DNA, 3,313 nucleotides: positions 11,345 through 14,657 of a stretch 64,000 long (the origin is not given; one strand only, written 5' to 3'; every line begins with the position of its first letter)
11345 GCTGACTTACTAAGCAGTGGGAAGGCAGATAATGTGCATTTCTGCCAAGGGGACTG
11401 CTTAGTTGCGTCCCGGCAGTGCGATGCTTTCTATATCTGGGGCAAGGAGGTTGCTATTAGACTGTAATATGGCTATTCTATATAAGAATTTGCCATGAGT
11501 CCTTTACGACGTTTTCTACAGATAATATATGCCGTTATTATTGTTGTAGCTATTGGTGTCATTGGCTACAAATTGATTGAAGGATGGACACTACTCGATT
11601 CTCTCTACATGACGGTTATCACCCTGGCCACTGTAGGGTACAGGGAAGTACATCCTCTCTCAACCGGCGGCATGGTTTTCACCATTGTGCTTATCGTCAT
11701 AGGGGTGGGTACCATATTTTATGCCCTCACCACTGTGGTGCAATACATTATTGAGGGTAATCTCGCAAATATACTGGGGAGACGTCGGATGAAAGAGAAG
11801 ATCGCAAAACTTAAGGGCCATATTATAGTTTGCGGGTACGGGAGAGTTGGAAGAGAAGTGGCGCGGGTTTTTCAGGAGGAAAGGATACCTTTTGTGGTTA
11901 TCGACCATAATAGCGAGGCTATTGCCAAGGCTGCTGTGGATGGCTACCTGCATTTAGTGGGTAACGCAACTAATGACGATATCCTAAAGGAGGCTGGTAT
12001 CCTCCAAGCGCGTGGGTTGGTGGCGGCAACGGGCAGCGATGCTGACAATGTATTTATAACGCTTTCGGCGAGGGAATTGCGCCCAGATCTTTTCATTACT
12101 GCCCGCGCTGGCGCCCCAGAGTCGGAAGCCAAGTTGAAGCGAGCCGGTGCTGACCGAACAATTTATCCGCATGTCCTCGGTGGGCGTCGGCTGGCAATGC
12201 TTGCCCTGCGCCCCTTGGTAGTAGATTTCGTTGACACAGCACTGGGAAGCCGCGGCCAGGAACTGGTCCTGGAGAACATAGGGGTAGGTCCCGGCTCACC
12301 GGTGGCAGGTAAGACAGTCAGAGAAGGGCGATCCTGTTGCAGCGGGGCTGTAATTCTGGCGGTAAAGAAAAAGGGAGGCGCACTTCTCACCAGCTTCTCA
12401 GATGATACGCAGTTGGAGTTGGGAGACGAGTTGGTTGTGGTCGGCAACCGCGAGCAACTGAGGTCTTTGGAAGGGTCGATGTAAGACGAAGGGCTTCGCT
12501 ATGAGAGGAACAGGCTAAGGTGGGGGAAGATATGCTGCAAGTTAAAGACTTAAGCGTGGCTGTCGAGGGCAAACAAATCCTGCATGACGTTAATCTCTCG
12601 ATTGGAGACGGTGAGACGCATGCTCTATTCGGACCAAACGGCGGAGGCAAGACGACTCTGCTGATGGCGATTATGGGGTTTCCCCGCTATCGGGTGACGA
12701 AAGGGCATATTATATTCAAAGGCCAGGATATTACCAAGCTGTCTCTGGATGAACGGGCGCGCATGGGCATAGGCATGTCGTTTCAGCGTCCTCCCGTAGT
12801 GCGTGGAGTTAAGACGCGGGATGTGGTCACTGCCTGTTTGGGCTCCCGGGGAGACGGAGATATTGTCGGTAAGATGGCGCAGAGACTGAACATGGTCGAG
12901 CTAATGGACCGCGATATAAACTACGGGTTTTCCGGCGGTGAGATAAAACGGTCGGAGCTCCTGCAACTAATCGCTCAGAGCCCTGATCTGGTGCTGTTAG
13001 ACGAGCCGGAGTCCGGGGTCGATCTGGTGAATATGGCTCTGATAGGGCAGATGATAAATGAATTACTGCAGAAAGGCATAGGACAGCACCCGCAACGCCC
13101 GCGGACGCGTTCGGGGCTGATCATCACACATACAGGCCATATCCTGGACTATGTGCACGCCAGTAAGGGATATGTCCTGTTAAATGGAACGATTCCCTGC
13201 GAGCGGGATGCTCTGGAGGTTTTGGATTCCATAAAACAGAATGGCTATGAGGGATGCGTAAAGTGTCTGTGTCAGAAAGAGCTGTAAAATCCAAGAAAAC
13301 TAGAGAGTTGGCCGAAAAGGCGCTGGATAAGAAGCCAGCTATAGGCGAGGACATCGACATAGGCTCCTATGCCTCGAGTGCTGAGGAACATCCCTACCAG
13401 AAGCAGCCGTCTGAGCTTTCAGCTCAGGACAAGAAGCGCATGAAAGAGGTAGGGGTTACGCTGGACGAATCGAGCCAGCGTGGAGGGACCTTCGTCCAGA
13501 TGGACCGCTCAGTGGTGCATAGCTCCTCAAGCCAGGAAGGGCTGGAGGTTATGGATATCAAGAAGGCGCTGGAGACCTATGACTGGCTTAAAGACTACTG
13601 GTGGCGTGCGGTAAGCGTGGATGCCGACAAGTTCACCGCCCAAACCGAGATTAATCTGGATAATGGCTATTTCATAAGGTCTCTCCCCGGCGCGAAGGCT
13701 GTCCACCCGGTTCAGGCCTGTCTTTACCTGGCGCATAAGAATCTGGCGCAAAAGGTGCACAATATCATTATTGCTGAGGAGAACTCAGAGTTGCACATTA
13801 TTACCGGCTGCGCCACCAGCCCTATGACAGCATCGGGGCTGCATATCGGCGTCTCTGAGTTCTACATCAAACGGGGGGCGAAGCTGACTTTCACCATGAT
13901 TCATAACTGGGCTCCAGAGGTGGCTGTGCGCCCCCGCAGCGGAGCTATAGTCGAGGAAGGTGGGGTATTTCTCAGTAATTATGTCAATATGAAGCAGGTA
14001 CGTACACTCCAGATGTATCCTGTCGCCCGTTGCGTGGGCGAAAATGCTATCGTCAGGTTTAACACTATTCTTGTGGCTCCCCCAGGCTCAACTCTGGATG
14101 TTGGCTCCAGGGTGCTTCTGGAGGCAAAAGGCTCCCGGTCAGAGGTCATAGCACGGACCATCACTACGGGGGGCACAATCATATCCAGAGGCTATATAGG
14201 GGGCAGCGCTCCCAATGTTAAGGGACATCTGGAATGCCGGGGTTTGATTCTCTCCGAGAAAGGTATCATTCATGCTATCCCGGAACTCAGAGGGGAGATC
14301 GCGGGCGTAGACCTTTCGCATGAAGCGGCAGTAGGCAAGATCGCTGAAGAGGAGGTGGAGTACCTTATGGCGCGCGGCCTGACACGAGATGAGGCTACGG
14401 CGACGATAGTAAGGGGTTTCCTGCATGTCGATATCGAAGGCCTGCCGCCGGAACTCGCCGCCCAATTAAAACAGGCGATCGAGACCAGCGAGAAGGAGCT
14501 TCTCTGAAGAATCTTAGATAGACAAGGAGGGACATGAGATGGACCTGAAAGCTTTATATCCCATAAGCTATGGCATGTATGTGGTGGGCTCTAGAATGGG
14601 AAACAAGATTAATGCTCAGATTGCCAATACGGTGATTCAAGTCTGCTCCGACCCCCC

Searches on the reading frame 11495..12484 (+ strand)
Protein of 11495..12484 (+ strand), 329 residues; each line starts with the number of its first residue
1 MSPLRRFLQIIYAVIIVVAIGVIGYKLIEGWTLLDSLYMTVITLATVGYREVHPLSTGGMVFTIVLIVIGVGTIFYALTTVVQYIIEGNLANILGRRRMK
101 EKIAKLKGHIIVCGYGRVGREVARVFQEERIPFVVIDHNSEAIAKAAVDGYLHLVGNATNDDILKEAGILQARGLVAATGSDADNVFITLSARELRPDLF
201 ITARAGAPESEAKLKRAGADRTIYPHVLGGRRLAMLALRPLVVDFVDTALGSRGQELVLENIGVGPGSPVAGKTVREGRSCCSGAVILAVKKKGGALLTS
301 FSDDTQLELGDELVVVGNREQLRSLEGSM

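Call 50: search_protein_families(library=pfam, proteins=[window:11495-12484:+], max_evalue=0.001)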
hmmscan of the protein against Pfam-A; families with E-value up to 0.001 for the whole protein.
window:11495-12484:+ (329 aa): 3 families
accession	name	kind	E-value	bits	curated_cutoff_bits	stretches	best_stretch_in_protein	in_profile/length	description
PF02254.24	TrkA_N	-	1.2e-34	119.5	23.8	1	110-225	1-116/116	TrkA-N domain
PF07885.22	Ion_trans_2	-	1.4e-15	57.3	22.5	1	14-86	3-78/79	Ion channel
PF02080.26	TrkA_C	-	3.4e-10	40.1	27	1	264-326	6-67/71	TrkA-C domain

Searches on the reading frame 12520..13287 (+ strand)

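Call 50: search_protein_families(library=pfam, proteins=[window:12520-13287:+], max_evalue=0.001)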
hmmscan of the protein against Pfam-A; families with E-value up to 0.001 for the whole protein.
window:12520-13287:+ (255 aa): 2 families
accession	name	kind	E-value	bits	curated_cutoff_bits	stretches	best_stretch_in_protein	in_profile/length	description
PF00005.33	ABC_tran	-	1.2e-24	87.9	25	1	21-163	1-135/137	ABC transporter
PF13304.12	AAA_21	-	6.7e-08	33.4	27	0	34-51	2-19/304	AAA domain, putative AbiEii toxin, Type IV TA system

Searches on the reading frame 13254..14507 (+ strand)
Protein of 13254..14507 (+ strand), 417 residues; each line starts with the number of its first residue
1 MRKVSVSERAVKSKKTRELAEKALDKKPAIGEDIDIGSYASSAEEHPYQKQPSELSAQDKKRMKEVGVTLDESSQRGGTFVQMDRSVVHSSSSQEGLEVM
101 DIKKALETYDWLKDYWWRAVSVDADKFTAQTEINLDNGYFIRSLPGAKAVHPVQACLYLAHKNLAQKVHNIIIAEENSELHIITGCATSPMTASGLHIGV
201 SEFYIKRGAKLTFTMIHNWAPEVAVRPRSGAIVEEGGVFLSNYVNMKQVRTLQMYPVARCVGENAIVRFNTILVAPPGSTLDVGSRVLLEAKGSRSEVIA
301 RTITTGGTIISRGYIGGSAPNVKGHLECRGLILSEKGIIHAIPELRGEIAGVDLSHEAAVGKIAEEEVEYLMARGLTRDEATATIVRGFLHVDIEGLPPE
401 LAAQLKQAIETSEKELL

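Call 50: search_protein_families(library=pfam, proteins=[window:13254-14507:+], max_evalue=0.001)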
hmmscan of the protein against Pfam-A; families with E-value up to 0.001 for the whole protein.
window:13254-14507:+ (417 aa): 1 family
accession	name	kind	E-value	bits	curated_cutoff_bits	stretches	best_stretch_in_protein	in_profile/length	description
PF01458.23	SUFBD_core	-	1.1e-39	136.7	27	1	162-389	6-232/232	SUF system FeS cluster assembly, SufBD core domain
